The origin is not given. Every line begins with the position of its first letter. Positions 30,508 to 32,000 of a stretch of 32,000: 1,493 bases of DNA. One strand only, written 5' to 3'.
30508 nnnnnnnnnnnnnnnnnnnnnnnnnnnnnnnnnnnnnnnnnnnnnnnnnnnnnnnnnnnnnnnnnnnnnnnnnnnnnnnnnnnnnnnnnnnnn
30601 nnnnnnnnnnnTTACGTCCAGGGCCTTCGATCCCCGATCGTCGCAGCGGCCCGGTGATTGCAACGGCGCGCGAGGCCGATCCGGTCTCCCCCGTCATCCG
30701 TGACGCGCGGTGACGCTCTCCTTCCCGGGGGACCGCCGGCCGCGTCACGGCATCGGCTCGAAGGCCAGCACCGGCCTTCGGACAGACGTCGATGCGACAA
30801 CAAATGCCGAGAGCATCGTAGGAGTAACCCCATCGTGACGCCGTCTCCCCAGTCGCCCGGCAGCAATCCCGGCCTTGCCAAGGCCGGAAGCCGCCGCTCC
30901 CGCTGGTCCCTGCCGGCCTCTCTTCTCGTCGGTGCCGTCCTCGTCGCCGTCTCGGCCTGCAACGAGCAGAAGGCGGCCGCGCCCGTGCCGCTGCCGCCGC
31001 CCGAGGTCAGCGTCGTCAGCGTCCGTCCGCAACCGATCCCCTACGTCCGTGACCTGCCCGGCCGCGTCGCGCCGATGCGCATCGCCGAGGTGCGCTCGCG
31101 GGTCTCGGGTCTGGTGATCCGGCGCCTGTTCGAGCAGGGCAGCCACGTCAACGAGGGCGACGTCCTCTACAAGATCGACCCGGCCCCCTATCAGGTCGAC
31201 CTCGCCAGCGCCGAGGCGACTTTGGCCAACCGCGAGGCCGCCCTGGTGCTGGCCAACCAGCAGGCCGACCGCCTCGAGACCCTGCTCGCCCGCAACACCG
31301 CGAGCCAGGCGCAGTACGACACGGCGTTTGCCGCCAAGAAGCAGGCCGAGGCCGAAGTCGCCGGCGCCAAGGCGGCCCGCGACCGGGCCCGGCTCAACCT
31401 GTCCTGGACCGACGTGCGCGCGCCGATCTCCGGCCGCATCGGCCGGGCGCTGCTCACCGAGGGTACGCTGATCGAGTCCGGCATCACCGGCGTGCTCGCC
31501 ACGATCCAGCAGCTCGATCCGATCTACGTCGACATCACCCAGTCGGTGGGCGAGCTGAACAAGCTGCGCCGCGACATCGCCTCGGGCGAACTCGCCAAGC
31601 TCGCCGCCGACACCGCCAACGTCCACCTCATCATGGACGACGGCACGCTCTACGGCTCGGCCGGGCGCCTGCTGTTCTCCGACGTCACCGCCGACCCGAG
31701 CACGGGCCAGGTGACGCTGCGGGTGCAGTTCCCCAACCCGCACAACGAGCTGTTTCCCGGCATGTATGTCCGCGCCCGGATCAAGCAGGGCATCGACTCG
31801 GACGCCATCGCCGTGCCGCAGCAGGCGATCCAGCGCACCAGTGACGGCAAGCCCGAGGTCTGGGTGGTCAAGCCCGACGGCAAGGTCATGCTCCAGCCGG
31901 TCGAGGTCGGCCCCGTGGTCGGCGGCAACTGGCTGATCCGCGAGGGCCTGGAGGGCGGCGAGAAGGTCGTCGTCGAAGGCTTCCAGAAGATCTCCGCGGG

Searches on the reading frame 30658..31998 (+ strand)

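Call 16: search_protein_families(library=pfam, proteins=[window:30658-31998:+], max_evalue=0.001)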
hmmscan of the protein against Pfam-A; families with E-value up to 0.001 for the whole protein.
window:30658-31998:+ (447 aa): 4 families
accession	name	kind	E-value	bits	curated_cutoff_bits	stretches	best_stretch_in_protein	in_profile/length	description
PF00529.27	CusB_dom_1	-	1.2e-10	41.9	26.5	1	115-439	2-89/89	Cation efflux system protein CusB domain 1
PF16576.10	HlyD_D23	-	1.3e-09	38.1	30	1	140-371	17-214/214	Barrel-sandwich domain of CusB or HlyD membrane-fusion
PF13437.12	HlyD_3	-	1.7e-09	38.8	22.2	0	253-362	2-97/106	HlyD family secretion protein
PF13533.13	Biotin_lipoyl_2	-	0.00037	20.7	29.8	0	144-174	2-32/32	Biotin-lipoyl like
